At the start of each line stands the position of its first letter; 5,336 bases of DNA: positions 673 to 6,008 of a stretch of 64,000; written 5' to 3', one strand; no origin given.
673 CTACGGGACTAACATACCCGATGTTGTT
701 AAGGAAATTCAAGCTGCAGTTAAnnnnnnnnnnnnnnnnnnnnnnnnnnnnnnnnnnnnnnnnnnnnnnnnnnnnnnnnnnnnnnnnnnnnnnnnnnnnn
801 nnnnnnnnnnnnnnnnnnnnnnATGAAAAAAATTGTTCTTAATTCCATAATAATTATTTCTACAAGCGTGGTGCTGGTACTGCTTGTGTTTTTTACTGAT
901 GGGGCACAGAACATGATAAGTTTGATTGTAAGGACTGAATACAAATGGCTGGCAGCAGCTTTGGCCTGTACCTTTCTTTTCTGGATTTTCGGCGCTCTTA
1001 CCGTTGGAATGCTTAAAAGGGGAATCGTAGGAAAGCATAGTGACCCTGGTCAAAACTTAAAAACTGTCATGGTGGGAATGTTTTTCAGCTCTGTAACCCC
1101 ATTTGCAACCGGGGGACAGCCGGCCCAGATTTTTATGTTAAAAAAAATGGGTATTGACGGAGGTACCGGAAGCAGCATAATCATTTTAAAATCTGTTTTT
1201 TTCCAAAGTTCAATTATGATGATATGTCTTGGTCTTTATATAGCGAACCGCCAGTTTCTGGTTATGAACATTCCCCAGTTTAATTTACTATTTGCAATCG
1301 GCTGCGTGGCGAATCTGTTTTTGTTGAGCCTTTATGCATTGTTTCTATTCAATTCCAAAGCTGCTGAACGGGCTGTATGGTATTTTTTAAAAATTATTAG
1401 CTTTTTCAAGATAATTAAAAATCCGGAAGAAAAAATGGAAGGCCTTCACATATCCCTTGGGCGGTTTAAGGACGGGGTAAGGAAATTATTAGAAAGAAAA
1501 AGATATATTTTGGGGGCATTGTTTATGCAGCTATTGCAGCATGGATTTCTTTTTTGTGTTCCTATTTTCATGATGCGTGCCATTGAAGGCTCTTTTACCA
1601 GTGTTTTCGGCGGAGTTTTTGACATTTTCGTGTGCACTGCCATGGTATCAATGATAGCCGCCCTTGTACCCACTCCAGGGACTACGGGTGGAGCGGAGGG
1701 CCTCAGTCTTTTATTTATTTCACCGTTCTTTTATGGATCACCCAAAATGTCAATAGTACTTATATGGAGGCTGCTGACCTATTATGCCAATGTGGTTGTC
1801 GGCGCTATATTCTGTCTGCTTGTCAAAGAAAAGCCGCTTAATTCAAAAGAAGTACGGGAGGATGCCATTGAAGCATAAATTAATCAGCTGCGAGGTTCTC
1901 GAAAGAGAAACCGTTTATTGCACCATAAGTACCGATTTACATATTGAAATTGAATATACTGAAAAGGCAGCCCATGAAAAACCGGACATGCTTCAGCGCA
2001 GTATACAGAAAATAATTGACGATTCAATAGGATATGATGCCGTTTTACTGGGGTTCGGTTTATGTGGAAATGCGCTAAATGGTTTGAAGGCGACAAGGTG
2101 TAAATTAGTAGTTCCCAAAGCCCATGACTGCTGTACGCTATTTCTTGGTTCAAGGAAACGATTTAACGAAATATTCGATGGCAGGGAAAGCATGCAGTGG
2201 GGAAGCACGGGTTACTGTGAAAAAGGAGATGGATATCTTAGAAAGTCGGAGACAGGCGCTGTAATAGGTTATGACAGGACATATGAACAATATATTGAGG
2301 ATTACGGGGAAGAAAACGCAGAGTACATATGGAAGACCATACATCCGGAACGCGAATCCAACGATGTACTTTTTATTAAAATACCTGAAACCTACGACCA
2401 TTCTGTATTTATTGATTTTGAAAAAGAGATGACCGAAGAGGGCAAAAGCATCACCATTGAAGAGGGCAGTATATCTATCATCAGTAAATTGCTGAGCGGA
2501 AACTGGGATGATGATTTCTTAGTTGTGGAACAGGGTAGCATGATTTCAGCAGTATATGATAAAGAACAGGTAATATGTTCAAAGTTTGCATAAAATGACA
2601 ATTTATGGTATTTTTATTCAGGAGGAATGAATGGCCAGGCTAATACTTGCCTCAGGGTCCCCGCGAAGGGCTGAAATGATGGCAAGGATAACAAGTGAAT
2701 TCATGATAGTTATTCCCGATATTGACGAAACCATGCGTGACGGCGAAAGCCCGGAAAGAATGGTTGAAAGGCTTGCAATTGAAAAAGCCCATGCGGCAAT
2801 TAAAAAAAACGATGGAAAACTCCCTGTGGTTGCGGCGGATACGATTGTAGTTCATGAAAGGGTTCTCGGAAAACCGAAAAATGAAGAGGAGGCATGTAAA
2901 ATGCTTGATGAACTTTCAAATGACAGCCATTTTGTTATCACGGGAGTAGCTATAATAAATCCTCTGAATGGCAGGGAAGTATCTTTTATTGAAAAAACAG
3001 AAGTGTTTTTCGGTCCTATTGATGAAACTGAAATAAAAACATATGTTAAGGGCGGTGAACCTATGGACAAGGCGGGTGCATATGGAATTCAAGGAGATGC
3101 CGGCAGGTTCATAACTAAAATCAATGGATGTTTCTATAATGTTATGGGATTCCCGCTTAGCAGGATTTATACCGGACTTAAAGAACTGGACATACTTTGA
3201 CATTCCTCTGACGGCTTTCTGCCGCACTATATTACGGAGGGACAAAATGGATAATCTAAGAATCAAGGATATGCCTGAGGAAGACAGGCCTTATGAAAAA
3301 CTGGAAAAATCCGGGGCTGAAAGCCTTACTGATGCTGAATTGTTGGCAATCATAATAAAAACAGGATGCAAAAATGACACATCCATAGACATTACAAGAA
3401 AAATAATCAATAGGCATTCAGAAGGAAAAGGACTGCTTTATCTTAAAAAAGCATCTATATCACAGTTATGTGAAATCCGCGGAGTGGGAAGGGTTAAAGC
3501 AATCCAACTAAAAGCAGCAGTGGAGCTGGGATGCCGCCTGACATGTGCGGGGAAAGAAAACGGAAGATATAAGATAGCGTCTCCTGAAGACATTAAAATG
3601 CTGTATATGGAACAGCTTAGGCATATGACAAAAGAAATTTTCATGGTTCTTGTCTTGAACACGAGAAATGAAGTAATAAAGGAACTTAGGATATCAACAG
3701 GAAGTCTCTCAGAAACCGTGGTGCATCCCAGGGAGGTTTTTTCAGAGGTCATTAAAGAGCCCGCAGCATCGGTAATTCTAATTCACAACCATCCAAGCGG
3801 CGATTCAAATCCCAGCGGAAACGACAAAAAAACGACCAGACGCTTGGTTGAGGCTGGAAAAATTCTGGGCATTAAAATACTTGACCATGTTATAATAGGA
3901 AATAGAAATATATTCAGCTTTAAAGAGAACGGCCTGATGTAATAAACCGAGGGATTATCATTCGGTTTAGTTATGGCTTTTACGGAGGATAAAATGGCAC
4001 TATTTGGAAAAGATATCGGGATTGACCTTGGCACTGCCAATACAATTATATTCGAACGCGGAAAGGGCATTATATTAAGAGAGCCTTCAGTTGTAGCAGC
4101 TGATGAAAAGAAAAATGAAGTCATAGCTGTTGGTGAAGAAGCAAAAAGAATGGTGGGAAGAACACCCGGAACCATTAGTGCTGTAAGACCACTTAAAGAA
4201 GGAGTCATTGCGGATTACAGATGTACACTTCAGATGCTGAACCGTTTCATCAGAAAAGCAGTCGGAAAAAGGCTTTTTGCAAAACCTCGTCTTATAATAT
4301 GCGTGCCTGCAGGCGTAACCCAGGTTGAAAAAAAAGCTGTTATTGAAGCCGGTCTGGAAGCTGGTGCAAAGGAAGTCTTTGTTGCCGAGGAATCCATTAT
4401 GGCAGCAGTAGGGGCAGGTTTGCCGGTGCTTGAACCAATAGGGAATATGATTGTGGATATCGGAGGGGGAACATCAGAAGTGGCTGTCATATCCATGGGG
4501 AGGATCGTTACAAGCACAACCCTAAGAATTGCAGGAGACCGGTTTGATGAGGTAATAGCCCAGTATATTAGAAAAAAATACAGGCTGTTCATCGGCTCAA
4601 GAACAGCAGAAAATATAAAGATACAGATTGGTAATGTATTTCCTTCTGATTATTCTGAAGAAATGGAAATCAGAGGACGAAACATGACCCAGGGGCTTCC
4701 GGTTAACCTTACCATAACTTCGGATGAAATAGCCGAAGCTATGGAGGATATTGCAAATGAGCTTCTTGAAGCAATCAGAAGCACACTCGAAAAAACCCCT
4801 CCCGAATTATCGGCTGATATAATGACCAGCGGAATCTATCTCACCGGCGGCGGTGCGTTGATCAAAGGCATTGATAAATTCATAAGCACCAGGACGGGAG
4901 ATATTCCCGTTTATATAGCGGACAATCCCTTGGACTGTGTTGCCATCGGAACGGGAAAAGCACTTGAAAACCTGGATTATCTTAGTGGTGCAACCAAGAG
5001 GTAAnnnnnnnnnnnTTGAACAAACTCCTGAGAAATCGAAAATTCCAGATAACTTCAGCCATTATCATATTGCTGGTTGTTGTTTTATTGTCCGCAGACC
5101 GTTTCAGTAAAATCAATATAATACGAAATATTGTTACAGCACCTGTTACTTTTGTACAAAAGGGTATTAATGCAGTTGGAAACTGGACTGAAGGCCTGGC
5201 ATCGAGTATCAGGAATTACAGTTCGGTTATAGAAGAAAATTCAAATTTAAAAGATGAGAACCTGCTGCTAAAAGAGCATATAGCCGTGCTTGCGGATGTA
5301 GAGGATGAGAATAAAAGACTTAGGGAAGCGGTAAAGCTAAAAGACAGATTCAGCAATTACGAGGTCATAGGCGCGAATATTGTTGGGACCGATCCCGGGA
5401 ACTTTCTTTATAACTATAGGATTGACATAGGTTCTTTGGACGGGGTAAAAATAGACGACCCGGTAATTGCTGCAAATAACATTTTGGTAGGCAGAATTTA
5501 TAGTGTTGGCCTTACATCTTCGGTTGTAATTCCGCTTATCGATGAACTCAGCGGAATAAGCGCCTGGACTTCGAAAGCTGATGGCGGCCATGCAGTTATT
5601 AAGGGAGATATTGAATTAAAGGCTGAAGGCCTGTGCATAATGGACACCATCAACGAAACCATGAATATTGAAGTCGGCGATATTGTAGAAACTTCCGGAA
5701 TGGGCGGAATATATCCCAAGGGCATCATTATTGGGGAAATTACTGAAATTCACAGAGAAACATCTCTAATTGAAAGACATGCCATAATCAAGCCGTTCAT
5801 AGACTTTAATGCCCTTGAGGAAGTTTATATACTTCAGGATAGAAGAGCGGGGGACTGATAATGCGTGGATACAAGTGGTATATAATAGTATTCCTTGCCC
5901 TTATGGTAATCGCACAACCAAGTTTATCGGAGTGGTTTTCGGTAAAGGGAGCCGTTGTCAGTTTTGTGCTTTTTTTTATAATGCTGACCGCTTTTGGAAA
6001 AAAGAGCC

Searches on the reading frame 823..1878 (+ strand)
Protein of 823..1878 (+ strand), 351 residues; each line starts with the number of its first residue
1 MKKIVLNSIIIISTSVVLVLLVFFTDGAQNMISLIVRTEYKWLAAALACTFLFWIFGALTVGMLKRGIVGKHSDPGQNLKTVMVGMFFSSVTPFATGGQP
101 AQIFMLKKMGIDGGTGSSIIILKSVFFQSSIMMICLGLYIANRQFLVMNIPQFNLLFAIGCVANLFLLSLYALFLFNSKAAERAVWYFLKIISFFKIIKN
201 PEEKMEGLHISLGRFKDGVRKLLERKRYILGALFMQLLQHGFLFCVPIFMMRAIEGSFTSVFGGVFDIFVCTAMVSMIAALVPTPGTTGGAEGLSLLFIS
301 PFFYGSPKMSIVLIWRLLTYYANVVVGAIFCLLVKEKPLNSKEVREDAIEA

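Call 56: search_protein_families(library=pfam, proteins=[window:823-1878:+], max_evalue=0.00001)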
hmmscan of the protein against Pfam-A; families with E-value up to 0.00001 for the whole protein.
window:823-1878:+ (351 aa): 1 family
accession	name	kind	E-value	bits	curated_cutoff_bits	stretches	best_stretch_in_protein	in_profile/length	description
PF03706.18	LPG_synthase_TM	-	5e-34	118.6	33.4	1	11-327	2-302/302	Lysylphosphatidylglycerol synthase TM region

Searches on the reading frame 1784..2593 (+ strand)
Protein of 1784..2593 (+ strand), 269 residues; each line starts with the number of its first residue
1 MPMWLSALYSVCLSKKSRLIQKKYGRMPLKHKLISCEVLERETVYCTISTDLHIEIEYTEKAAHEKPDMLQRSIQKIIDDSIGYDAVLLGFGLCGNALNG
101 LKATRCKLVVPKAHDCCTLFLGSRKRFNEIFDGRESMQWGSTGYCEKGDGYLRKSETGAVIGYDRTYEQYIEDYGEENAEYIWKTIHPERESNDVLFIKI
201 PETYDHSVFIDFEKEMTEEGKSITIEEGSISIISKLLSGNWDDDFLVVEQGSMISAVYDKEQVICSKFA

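Call 56: search_protein_families(library=pfam, proteins=[window:1784-2593:+], max_evalue=0.00001)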
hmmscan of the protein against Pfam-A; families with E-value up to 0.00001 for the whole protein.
window:1784-2593:+ (269 aa): 1 family
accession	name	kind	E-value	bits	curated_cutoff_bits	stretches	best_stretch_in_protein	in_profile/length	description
PF07796.16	DUF1638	-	8.2e-23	81.5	27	1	60-237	3-161/161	Protein of unknown function (DUF1638)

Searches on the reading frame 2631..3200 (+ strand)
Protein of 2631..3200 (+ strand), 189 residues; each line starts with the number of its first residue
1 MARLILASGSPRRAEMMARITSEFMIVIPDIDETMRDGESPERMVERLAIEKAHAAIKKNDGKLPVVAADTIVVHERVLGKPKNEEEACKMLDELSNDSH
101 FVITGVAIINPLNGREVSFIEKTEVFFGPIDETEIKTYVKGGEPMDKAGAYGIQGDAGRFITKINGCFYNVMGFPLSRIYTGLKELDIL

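Call 56: search_protein_families(library=pfam, proteins=[window:2631-3200:+], max_evalue=0.00001)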
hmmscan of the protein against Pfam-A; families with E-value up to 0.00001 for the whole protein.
window:2631-3200:+ (189 aa): 1 family
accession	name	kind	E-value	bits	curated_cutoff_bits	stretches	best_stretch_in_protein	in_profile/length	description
PF02545.19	Maf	-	1.7e-58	197.8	27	1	3-185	1-186/187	Maf-like protein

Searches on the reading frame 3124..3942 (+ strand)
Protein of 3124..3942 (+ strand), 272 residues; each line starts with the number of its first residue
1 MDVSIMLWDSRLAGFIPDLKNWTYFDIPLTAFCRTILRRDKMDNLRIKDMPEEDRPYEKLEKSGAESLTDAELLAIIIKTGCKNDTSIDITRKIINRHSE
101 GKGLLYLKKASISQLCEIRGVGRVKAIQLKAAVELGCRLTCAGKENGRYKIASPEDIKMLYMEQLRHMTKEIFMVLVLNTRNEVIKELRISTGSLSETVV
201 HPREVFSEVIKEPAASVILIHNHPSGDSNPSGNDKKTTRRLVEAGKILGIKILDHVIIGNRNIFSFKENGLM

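Call 56: search_protein_families(library=pfam, proteins=[window:3124-3942:+], max_evalue=0.00001)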
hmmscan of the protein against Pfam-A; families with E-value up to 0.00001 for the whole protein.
window:3124-3942:+ (272 aa): 2 families
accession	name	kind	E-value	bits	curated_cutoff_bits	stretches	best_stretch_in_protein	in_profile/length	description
PF04002.20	RadC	-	1e-44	151.8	22.1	1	151-271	1-121/121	RadC-like JAB domain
PF20582.4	UPF0758_N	-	3.1e-25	88.5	27.1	1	47-127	1-77/77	UPF0758 N-terminal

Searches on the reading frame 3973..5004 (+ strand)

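Call 56: search_protein_families(library=pfam, proteins=[window:3973-5004:+], max_evalue=0.00001)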
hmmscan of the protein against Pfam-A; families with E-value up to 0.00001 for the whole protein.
window:3973-5004:+ (343 aa): 4 families
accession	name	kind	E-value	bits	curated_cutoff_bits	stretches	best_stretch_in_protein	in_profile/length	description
PF06723.19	MreB_Mbl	-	8.7e-139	462.3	27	1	13-336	2-324/327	MreB/Mbl protein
PF00012.26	HSP70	-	4.1e-11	42.2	20.6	1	106-327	135-368/599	Hsp70 protein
PF14450.12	FtsA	-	2e-10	41.6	31.8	1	160-308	2-103/127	Cell division protein FtsA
PF00022.25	Actin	-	3.5e-10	39.5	27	1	38-202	31-190/410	Actin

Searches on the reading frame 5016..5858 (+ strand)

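Call 56: search_protein_families(library=pfam, proteins=[window:5016-5858:+], max_evalue=0.00001)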
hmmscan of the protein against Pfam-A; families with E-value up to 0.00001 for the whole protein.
window:5016-5858:+ (280 aa): 1 family
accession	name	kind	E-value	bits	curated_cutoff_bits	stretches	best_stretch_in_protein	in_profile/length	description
PF04085.20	MreC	-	9.2e-35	120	28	1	122-274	1-147/147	Rod shape-determining protein MreC, barrel core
